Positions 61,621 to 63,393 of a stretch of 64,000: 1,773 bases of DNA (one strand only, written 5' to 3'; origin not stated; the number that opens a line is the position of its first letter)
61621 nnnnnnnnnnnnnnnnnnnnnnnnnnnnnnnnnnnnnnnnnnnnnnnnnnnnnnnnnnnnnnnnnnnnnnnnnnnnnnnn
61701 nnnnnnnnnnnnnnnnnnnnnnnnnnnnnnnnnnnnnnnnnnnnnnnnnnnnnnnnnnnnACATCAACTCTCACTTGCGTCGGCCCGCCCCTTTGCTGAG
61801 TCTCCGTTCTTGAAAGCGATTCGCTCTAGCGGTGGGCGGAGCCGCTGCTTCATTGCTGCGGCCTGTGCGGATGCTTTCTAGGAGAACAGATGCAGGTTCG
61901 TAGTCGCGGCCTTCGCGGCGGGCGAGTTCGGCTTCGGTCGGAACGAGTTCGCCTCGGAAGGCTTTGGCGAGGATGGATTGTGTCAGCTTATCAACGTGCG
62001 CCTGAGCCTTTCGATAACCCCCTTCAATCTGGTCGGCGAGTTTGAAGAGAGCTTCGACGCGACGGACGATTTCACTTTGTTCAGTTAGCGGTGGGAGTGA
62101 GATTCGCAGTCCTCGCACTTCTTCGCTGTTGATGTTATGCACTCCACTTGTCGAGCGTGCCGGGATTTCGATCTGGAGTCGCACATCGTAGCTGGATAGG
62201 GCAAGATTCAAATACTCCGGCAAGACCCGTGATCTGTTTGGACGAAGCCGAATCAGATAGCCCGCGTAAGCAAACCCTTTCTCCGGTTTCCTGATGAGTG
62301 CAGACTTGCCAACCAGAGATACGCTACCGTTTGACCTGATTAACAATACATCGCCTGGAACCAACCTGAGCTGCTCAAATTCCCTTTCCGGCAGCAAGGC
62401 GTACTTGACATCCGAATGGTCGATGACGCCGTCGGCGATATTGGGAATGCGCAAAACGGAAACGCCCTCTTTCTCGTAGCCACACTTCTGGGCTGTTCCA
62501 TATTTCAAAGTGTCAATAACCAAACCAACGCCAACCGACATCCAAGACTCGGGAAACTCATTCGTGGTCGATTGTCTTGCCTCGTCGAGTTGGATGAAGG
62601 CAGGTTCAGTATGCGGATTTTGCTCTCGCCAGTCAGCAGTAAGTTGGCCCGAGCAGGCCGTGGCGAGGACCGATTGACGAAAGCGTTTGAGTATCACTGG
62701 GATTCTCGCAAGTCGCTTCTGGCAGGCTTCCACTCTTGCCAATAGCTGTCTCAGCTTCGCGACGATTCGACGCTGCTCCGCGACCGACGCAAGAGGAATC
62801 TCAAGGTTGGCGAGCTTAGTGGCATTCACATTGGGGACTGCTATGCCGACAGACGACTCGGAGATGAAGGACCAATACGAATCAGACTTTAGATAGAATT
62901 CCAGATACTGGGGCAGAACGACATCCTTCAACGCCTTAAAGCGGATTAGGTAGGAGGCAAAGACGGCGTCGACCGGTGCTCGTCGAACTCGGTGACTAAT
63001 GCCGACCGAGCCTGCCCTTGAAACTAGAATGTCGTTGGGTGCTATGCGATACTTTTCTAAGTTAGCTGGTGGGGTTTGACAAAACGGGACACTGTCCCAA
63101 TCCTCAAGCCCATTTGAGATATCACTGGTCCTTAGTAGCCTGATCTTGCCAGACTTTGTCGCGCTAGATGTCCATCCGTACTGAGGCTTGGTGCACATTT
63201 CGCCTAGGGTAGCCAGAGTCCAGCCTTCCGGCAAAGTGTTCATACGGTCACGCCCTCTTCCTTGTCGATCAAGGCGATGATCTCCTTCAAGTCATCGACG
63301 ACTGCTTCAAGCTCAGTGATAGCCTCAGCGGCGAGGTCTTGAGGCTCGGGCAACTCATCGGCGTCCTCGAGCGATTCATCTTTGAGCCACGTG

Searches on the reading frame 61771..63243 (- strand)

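Call 8: search_protein_families(library=pfam, proteins=[window:61771-63243:-])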
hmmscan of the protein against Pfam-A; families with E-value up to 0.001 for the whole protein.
window:61771-63243:- (490 aa): 1 family
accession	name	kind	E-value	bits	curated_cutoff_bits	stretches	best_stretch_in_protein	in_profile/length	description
PF01420.25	Methylase_S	-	1.5e-19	71.2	22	2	5-181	1-166/168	Type I restriction modification DNA specificity domain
